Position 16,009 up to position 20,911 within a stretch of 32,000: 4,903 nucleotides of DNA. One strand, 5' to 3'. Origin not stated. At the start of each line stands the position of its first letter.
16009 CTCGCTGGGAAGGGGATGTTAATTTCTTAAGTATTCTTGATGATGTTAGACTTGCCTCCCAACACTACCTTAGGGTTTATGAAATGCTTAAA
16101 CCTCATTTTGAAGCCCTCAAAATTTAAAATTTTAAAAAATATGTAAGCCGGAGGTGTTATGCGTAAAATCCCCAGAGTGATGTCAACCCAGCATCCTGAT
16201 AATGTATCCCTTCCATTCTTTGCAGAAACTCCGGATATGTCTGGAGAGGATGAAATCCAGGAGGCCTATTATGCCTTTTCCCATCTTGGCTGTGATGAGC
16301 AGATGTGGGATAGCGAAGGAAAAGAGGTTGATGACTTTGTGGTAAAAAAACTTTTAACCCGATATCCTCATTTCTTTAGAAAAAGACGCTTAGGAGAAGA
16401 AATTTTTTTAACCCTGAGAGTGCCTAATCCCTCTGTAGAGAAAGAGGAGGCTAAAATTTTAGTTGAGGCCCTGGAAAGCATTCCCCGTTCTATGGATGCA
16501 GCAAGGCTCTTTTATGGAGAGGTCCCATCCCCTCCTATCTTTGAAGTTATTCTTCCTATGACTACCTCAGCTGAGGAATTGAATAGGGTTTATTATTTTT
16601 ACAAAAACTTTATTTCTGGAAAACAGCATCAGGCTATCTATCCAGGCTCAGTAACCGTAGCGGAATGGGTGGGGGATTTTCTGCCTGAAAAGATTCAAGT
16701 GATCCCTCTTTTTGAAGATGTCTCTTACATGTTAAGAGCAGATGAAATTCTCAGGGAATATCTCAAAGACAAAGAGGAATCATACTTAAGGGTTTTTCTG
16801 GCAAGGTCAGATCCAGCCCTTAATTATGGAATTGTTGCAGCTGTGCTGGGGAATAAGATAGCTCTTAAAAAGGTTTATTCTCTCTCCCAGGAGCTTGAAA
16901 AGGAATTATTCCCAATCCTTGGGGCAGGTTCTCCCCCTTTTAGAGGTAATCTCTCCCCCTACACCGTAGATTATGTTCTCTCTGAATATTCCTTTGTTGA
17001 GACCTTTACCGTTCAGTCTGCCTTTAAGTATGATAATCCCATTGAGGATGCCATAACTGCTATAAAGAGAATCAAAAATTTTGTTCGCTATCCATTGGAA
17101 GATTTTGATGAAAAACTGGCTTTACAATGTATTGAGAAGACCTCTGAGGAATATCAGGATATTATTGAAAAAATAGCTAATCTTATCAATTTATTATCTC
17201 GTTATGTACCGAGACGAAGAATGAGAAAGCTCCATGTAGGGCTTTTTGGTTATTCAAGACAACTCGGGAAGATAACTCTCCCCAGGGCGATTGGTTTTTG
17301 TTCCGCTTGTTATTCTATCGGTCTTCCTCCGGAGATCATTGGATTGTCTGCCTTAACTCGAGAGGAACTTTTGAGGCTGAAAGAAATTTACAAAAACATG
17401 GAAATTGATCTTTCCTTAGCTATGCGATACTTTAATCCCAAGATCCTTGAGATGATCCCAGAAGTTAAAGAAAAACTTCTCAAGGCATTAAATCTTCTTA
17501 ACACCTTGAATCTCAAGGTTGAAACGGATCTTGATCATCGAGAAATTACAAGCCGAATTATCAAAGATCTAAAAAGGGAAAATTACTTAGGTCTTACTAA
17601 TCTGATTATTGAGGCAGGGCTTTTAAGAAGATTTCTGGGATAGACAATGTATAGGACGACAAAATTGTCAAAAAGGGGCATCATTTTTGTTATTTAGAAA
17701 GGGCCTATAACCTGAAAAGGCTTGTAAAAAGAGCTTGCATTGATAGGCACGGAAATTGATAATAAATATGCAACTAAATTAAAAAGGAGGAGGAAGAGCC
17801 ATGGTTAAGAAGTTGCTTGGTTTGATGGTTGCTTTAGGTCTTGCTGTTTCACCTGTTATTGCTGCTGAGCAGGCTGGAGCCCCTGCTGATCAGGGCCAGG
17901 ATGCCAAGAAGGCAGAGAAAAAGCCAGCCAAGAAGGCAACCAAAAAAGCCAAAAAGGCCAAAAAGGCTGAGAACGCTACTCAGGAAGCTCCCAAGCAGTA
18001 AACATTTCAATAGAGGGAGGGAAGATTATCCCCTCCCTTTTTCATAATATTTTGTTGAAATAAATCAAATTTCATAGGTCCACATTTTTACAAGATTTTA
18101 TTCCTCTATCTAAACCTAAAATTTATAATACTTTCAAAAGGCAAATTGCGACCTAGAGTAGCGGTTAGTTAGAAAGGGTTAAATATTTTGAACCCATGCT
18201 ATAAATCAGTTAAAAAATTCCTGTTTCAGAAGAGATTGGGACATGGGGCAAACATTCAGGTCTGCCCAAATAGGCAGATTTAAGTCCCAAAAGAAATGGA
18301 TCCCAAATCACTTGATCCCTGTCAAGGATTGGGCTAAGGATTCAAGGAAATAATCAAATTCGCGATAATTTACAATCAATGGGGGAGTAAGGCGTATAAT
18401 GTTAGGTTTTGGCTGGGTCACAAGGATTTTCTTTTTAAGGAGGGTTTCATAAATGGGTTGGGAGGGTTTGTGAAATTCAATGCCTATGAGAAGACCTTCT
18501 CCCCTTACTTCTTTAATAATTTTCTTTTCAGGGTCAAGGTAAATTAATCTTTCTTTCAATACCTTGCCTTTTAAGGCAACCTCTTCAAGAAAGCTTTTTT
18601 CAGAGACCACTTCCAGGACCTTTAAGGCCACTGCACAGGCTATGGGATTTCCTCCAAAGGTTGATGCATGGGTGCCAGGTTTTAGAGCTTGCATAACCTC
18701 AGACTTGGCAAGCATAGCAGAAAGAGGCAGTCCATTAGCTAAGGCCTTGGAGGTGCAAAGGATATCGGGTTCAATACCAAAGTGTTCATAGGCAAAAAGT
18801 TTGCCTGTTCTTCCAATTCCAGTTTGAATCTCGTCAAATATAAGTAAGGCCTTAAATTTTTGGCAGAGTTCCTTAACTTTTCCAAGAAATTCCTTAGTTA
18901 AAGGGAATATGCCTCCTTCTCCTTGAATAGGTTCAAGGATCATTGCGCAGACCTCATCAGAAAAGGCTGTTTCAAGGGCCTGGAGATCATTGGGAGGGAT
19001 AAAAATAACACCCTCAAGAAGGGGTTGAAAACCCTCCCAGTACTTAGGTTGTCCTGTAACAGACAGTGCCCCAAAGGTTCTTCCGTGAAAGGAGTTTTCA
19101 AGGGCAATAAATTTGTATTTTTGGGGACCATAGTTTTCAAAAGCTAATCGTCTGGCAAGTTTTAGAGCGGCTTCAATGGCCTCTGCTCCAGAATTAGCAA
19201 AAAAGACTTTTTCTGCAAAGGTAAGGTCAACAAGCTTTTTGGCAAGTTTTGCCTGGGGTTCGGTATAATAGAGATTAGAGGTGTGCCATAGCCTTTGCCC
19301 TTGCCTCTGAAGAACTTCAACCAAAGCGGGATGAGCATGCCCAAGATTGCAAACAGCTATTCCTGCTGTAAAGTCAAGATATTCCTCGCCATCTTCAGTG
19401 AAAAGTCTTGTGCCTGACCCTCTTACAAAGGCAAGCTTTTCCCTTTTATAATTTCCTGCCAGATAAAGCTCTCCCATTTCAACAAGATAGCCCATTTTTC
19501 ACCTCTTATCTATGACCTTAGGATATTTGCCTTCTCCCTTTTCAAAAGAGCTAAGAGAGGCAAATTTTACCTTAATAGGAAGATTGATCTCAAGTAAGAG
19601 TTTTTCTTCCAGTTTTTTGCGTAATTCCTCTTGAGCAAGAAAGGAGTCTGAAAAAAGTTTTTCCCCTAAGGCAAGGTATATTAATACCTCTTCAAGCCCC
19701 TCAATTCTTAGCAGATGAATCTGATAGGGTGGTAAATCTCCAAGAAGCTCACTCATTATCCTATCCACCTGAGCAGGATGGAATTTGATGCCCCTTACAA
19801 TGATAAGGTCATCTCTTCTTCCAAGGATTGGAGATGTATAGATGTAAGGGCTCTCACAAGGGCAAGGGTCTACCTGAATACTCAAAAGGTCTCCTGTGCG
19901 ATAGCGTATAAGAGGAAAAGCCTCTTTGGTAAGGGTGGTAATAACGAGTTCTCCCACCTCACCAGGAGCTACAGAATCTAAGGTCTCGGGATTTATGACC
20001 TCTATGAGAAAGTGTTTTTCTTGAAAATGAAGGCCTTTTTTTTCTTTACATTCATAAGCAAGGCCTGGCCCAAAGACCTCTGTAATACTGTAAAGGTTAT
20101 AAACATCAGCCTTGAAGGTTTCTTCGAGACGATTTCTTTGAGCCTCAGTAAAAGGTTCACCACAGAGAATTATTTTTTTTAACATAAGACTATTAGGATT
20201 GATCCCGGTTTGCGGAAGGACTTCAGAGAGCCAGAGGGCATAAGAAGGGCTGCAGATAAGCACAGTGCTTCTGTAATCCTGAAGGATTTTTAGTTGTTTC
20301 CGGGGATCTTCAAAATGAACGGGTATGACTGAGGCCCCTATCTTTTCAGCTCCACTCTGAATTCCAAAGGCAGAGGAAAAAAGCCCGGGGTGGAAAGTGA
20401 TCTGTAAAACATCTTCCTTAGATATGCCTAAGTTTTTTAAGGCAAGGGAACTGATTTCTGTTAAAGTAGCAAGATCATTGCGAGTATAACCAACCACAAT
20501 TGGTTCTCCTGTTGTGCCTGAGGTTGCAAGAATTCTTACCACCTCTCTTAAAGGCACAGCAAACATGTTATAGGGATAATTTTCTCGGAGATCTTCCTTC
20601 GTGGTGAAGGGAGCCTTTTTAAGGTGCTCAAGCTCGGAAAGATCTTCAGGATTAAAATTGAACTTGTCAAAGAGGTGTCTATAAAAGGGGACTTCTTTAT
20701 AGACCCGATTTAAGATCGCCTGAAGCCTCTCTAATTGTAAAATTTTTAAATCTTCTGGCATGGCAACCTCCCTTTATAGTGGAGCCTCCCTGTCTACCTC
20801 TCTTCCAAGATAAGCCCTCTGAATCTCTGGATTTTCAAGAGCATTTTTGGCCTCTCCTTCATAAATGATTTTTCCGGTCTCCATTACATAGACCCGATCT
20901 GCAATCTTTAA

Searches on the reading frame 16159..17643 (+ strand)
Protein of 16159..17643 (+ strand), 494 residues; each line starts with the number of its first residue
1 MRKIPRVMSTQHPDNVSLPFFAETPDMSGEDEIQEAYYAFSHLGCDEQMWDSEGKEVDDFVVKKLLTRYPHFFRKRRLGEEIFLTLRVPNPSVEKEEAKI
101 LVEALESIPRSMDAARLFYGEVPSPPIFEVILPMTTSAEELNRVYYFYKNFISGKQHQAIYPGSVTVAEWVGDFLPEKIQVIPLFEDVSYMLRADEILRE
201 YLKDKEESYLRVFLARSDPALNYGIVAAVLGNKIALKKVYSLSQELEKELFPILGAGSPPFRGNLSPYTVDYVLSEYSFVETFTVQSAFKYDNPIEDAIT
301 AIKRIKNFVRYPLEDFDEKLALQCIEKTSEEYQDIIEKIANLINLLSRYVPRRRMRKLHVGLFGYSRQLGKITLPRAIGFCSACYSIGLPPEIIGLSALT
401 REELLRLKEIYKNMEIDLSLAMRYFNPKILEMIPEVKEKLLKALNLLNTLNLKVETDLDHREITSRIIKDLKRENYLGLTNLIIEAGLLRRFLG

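Call 10: search_protein_families(library=pfam, proteins=[window:16159-17643:+])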
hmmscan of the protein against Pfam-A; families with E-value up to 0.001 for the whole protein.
window:16159-17643:+ (494 aa): 1 family
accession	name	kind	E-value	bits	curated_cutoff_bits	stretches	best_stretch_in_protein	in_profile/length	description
PF14010.12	PEPcase_2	-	5.6e-189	629.2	25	1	4-494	1-493/493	Phosphoenolpyruvate carboxylase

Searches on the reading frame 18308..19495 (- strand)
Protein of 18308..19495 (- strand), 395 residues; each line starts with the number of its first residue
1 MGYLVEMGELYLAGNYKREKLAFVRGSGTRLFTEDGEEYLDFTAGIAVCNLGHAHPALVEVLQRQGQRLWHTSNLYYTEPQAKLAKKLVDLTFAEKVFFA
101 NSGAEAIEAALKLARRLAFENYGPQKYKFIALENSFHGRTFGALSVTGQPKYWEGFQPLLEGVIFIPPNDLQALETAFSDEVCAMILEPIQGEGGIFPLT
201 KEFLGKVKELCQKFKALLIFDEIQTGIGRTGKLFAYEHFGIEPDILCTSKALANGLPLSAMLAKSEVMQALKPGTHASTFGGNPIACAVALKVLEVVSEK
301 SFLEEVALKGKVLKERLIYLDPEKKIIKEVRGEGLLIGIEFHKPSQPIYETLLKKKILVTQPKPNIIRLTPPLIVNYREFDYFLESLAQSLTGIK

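Call 10: search_protein_families(library=pfam, proteins=[window:18308-19495:-])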
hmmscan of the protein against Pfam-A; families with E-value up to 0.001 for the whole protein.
window:18308-19495:- (395 aa): 1 family
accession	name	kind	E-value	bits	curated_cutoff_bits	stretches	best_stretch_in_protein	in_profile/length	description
PF00202.27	Aminotran_3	-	4.9e-127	424.4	30.5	1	17-390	7-402/403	Aminotransferase class-III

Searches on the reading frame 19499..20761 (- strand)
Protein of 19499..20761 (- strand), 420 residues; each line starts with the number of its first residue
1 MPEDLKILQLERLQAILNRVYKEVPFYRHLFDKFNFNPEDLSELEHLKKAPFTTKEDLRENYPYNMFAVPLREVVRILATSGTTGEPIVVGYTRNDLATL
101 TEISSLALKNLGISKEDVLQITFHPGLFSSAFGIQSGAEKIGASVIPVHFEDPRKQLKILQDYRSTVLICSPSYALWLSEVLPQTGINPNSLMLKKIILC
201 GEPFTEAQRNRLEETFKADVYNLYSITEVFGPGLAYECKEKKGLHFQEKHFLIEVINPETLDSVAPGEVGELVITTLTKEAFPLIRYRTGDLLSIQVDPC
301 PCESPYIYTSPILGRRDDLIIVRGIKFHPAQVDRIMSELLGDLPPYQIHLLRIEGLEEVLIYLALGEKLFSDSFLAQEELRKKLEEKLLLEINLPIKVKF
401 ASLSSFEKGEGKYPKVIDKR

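Call 10: search_protein_families(library=pfam, proteins=[window:19499-20761:-])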
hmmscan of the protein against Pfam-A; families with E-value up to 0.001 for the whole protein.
window:19499-20761:- (420 aa): 2 families
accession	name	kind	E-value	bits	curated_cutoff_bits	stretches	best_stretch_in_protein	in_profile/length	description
PF00501.34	AMP-binding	-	7e-16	58.4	29.9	1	68-275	158-375/384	AMP-binding enzyme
PF14535.12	AMP-binding_C_2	-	5.3e-12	46.3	25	1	324-420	1-96/96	AMP-binding enzyme C-terminal domain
